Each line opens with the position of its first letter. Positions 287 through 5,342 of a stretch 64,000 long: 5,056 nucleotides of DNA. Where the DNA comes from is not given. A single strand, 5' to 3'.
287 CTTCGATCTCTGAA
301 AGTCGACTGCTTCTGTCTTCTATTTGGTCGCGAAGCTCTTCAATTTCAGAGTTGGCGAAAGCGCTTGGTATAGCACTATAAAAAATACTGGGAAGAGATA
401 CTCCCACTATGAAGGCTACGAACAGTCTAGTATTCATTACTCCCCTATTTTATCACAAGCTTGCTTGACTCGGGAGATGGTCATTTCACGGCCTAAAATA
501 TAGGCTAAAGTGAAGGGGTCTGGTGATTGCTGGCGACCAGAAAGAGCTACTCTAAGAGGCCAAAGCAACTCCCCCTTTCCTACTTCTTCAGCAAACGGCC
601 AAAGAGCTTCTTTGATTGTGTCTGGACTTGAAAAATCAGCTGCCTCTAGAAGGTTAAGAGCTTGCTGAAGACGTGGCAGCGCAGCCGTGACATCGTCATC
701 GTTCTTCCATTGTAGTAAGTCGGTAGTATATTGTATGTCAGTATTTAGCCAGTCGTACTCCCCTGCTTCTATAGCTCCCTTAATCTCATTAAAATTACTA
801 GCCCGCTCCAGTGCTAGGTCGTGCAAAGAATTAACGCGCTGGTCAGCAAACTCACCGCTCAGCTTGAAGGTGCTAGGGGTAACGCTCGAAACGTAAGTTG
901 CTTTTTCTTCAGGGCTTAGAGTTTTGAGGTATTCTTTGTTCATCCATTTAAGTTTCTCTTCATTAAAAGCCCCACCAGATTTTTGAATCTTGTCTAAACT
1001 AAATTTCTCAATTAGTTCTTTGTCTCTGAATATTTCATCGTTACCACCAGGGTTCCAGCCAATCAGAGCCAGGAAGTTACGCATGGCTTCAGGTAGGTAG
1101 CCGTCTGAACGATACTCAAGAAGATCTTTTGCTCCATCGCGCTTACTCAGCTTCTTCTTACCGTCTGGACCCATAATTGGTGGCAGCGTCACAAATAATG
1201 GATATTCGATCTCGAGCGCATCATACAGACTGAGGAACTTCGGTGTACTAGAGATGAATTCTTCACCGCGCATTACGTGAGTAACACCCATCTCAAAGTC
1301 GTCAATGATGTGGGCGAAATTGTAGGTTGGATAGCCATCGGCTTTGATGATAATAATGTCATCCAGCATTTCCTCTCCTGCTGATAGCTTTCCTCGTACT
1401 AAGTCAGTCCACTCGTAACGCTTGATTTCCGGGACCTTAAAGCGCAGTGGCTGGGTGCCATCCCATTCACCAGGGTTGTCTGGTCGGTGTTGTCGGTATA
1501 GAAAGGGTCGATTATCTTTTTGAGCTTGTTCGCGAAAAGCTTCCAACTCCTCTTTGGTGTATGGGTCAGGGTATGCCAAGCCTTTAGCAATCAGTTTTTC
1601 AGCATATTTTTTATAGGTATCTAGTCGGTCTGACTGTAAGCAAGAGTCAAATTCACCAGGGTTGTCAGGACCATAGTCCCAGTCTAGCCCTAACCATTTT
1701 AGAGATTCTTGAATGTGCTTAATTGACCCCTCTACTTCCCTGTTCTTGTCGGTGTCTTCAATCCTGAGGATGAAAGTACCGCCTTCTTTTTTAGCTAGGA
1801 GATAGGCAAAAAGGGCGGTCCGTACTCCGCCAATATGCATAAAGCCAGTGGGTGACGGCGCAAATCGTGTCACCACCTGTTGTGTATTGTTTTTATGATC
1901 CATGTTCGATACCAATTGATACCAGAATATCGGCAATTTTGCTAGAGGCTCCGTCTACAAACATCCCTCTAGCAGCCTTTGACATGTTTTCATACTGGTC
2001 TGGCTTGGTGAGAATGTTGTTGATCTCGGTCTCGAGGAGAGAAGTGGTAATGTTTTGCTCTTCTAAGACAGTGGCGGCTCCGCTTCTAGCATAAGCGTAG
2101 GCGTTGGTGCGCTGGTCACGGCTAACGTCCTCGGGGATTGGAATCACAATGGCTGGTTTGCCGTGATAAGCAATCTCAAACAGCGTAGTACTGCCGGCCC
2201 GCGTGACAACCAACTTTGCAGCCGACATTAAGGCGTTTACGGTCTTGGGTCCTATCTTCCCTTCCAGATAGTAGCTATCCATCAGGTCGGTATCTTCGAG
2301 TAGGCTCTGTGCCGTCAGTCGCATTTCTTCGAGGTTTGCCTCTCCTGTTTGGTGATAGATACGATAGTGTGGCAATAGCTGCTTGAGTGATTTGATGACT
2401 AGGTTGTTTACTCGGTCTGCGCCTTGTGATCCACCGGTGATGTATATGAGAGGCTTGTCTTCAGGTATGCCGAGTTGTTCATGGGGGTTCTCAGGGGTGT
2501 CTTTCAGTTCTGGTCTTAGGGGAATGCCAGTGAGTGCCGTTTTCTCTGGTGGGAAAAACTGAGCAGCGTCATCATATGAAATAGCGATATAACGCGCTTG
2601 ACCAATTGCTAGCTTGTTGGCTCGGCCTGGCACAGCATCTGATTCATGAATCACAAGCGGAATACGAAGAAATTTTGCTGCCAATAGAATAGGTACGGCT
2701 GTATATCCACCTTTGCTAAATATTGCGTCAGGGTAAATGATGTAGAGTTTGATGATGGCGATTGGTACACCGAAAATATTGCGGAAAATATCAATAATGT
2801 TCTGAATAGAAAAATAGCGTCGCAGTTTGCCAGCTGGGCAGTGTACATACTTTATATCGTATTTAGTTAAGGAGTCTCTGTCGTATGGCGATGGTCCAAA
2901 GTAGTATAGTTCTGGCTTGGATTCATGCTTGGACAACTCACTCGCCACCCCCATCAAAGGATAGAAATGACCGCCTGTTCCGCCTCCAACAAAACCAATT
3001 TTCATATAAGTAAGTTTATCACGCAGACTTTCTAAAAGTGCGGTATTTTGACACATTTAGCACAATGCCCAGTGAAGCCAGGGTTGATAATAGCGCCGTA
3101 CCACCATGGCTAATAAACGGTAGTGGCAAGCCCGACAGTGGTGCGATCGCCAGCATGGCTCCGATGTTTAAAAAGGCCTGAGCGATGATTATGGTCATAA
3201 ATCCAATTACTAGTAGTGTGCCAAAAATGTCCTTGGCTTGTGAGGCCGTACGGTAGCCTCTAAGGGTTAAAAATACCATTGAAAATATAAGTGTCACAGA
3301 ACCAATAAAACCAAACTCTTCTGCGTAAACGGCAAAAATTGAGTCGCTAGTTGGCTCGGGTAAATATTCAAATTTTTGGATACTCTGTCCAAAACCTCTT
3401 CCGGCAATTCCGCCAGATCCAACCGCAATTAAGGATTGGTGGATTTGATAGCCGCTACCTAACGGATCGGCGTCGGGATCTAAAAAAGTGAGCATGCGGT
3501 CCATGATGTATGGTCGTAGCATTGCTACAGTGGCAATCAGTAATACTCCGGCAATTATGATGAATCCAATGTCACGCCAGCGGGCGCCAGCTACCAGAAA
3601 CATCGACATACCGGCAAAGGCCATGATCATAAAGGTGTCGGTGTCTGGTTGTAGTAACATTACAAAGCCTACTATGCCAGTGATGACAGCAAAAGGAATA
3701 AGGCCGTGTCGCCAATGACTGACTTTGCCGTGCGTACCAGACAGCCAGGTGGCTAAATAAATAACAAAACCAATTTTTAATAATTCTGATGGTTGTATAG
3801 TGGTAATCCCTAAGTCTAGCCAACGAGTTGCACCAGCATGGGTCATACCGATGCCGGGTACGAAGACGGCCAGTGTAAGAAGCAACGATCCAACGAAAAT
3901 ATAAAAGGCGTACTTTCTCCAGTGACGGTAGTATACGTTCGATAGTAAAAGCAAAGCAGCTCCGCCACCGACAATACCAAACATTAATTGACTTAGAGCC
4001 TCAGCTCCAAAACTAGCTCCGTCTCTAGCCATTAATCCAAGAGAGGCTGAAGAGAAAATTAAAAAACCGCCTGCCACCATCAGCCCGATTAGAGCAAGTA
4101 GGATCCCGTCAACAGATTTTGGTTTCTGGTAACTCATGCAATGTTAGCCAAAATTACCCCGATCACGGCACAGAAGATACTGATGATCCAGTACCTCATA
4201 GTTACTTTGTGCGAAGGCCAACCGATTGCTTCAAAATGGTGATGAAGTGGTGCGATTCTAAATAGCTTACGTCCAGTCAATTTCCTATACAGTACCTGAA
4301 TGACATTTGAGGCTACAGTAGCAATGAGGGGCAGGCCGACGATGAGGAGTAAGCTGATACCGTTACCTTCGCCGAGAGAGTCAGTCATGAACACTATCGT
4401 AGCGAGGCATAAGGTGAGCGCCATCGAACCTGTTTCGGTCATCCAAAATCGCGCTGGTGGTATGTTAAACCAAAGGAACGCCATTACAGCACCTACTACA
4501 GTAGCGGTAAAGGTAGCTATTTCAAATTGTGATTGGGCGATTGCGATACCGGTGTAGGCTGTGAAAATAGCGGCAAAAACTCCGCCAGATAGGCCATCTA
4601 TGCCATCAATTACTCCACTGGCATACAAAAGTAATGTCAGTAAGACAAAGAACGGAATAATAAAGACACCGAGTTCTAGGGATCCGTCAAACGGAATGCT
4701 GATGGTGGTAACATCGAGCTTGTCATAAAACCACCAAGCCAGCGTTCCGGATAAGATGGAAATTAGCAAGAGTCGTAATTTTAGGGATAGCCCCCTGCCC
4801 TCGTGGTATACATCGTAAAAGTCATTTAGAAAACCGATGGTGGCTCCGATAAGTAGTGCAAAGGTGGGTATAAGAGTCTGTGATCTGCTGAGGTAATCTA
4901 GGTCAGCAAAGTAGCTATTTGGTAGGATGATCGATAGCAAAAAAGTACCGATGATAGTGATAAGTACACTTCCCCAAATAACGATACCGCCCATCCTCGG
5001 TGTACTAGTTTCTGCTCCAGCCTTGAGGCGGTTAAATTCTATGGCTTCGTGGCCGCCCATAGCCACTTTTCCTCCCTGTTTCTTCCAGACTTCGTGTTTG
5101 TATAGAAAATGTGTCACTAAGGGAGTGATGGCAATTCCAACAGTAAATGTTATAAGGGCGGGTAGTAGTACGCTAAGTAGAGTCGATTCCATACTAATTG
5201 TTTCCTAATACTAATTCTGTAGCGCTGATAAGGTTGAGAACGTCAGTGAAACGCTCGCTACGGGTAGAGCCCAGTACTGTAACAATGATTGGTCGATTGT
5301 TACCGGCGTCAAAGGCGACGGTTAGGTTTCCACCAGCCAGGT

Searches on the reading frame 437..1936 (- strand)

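Call 54: search_protein_families(library=pfam, proteins=[window:437-1936:-])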
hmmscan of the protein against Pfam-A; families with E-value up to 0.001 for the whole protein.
window:437-1936:- (499 aa): 2 families
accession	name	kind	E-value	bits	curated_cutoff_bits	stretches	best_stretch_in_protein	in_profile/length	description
PF00749.27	tRNA-synt_1c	-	3.4e-92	309.1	23.4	1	20-331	1-314/314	tRNA synthetases class I (E and Q), catalytic domain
PF19269.4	Anticodon_2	-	1.2e-18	68.3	23.6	1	364-493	12-140/141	Anticodon binding domain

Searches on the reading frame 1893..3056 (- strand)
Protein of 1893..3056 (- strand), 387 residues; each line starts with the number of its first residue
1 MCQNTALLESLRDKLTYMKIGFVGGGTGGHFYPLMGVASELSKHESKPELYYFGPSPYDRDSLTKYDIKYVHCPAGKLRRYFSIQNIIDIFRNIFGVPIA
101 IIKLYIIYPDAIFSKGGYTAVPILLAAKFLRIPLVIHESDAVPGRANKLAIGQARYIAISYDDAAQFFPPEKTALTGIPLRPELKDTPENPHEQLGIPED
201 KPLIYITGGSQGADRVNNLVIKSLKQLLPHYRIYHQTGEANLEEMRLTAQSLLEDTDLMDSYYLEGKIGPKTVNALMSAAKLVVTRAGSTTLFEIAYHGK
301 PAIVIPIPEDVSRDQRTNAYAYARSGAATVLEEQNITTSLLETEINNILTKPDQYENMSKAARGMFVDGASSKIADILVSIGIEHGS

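Call 29: search_protein_families(library=pfam, proteins=[window:1893-3056:-])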
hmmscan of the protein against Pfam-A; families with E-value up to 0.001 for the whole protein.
window:1893-3056:- (387 aa): 4 families
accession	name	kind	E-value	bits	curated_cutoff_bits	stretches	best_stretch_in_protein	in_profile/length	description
PF04101.22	Glyco_tran_28_C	-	5.9e-32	111.4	22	1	204-367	2-159/166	Glycosyltransferase family 28 C-terminal domain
PF03033.26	Glyco_transf_28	-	2.5e-25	89.6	26.2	1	21-154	2-134/139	Glycosyltransferase family 28 N-terminal domain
PF00201.24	UDPGT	-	2e-05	24.1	19.5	1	281-358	342-415/499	UDP-glucoronosyl and UDP-glucosyl transferase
PF06722.18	EryCIII-like_C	-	0.00035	21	31.7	1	274-379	42-143/145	Erythromycin biosynthesis protein CIII-like, C-terminal domain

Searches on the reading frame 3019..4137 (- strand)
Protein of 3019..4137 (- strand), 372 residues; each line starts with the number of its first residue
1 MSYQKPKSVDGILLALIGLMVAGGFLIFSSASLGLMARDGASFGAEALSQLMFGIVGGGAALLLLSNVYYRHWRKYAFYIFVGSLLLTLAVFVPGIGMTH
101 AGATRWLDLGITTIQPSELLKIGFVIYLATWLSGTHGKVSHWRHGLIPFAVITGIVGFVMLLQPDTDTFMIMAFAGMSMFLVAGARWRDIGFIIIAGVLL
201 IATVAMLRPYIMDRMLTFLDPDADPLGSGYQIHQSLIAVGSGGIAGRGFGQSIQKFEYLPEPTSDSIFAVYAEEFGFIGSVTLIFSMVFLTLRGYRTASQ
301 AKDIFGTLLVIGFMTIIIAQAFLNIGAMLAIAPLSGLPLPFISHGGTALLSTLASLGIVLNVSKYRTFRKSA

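Call 29: search_protein_families(library=pfam, proteins=[window:3019-4137:-])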
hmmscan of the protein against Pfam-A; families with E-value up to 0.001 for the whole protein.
window:3019-4137:- (372 aa): 1 family
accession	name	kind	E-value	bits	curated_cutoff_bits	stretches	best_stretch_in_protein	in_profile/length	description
PF01098.24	FTSW_RODA_SPOVE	-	1.1e-92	311.3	26.4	1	14-366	5-354/356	Cell cycle protein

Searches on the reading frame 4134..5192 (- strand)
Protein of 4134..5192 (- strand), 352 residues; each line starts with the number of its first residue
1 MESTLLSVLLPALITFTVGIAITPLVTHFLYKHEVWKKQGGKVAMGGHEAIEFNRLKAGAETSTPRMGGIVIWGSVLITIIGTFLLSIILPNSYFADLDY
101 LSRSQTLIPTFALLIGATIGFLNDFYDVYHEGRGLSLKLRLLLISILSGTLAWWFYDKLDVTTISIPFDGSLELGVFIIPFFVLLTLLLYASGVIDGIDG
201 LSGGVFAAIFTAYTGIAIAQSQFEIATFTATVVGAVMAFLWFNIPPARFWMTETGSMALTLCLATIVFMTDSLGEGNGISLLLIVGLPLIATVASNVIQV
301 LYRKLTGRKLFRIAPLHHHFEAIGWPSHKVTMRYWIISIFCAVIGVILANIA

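Call 29: search_protein_families(library=pfam, proteins=[window:4134-5192:-])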
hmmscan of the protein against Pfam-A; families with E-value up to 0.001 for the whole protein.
window:4134-5192:- (352 aa): 1 family
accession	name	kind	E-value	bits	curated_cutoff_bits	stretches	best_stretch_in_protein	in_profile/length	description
PF00953.26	Glycos_transf_4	-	2.7e-21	76.6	27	1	110-269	5-158/160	Glycosyl transferase family 4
